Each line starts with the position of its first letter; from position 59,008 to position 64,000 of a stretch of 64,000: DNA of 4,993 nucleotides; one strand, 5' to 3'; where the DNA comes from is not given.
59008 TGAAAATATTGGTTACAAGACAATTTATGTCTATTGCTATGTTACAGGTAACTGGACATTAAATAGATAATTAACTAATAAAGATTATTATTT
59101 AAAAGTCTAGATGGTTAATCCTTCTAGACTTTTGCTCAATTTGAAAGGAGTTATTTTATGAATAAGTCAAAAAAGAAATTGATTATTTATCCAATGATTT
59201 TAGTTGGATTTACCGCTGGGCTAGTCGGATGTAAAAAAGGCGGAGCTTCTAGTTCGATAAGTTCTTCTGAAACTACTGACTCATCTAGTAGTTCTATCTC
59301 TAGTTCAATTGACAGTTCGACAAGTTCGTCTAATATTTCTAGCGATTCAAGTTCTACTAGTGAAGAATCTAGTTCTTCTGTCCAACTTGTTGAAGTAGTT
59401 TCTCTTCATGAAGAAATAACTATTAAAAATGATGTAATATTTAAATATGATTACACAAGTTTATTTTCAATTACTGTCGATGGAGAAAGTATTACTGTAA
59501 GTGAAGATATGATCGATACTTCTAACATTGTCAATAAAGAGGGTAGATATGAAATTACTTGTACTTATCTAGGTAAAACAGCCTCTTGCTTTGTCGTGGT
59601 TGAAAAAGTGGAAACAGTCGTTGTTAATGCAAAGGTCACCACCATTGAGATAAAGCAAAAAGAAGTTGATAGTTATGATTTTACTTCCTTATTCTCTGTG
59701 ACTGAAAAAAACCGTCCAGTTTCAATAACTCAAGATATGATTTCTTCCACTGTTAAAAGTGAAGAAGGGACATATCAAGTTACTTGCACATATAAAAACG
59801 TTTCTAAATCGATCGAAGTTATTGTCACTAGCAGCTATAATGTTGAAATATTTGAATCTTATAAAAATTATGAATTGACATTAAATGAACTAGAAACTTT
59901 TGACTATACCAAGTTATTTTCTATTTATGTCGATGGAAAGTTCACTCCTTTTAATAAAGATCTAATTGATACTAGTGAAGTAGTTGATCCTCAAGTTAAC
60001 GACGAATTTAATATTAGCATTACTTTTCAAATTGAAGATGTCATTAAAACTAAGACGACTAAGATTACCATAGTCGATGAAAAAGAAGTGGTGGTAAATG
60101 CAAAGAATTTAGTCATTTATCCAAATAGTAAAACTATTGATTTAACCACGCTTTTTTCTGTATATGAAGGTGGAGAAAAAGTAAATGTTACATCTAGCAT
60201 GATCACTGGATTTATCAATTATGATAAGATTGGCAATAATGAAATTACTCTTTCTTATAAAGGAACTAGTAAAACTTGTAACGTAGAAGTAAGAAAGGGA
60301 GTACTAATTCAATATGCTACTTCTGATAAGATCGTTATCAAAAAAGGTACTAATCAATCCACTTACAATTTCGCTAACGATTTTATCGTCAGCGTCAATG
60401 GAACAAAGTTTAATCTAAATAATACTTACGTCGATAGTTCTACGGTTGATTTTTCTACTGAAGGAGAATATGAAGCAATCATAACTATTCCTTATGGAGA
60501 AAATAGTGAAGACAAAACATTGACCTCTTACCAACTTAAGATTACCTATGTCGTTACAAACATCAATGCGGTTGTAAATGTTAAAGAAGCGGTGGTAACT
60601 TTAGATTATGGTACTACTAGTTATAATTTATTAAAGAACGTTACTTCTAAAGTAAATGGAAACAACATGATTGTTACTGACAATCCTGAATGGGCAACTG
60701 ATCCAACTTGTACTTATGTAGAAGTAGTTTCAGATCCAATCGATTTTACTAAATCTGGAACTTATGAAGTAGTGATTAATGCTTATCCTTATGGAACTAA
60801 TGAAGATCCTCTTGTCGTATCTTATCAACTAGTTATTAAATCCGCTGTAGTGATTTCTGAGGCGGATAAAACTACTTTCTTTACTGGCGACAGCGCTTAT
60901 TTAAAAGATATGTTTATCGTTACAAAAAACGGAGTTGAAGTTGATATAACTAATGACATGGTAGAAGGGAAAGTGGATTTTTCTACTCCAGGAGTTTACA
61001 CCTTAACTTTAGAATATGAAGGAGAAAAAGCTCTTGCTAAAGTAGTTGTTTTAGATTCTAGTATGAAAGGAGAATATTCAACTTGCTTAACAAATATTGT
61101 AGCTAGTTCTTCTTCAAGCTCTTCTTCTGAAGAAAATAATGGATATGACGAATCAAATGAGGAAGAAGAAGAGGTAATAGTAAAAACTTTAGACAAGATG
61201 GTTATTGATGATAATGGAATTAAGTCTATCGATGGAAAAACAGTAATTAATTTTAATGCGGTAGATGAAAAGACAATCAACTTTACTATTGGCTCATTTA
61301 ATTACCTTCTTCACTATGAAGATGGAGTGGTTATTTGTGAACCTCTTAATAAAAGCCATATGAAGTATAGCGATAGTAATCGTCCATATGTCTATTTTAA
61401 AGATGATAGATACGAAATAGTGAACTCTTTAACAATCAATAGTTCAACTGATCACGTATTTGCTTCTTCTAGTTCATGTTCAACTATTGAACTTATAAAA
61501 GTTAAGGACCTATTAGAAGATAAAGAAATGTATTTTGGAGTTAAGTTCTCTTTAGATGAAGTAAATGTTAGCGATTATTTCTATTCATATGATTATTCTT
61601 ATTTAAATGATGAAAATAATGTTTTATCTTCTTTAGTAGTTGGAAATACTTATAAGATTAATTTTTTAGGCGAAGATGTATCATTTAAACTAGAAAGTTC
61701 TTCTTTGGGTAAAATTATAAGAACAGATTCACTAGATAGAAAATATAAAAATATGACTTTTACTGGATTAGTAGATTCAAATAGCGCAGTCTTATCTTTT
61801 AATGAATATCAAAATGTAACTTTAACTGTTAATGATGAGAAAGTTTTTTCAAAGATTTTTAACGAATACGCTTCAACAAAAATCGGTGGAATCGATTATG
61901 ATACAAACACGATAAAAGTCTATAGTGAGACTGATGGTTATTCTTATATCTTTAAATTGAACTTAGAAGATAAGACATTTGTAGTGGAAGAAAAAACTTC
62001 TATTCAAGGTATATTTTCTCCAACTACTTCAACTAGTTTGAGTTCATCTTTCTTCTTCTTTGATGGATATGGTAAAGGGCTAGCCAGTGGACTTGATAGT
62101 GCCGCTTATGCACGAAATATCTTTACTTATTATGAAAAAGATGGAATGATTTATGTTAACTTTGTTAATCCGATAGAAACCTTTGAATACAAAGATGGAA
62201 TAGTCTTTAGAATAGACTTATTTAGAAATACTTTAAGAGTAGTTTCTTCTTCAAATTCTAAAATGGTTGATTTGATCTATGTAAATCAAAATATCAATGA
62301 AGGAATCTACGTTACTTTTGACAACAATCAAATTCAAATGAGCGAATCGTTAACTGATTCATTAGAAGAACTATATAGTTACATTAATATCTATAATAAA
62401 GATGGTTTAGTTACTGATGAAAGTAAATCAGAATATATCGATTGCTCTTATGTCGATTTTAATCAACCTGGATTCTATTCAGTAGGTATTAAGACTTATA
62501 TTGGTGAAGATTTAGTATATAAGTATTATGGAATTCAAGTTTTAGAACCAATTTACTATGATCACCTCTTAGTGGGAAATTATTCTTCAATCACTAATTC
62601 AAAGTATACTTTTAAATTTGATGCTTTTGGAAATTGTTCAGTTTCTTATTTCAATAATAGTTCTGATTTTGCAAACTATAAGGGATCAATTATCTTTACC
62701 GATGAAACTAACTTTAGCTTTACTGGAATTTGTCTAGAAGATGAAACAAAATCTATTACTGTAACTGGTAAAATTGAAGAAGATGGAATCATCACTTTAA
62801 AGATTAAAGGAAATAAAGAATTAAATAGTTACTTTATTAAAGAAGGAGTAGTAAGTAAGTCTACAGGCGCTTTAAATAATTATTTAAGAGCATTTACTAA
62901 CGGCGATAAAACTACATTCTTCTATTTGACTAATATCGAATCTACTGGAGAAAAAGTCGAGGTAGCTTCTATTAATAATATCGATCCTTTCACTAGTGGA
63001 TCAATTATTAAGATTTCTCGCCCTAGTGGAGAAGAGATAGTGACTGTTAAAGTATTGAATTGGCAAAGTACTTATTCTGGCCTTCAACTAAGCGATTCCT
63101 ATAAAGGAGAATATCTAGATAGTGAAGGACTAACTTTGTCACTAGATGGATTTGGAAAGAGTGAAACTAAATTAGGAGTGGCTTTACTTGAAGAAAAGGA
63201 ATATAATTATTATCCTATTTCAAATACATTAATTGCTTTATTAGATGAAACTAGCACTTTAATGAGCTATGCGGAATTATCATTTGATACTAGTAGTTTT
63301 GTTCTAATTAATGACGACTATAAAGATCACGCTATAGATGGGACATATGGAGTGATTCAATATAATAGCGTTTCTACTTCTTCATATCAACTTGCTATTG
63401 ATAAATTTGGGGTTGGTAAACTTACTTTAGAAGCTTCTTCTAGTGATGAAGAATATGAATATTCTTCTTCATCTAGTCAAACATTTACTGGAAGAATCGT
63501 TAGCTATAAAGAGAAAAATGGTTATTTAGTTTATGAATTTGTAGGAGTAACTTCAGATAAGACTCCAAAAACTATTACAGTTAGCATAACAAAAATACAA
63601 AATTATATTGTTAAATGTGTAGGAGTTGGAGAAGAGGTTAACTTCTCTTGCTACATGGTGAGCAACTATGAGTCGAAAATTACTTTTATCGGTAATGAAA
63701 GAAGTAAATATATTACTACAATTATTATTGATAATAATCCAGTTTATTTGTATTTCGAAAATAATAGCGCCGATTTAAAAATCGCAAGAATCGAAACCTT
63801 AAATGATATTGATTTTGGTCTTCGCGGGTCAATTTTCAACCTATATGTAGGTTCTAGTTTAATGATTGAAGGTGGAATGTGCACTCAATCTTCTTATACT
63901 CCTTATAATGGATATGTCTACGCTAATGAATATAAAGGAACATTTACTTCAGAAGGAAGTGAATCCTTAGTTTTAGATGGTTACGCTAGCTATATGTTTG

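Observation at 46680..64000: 17-kb co-oriented surface-lipoprotein locus as a candidate undescribed proteolysis/adhesion system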

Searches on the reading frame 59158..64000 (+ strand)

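Call 8: search_protein_families(library=pfam, proteins=[window:59158-64000:+], max_evalue=0.01)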
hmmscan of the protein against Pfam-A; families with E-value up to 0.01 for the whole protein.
window:59158-64000:+ (1614 aa): 1 family
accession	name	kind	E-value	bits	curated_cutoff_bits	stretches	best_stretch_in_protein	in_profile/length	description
PF07523.18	Big_3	-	1.6e-14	54.4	21.2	2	568-631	2-68/68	Bacterial Ig-like domain (group 3)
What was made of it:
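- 59158..64000 (+): g5: a lipoprotein (LVGC) of more than 1614 aa, cut by the window end. It has a Ser-rich tether, Big_3 Ig-like repeats and a conserved core of unknown fold. Pfam Big_3 E 1.6e-14 (call 8).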

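Call 9: search_protein_families(library=ncbifam, proteins=[window:59158-64000:+], max_evalue=0.01)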
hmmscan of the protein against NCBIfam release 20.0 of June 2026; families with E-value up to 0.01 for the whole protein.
window:59158-64000:+ (1614 aa): 1 family
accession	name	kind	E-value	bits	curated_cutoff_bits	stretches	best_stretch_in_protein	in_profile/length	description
TIGR03769.1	P_ac_wall_RPT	domain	0.0021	18.6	30.9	0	608-625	9-26/41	TIGR03769 domain-containing protein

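Call 64: search_solved_structures(query=A5, max_evalue=0.1)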
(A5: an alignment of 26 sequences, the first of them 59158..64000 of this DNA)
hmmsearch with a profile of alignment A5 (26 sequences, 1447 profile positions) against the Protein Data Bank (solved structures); distinct sequences matched with E-value up to 0.1: 0.
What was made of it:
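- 59158..64000 (+): The family profile has no relative in PDB sequences (call 64).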

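Call 87: search_protein_families(library=padloc, proteins=[window:59158-64000:+], max_evalue=0.001)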
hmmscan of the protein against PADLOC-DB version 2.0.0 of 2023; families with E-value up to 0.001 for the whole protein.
window:59158-64000:+ (1614 aa): 0 families
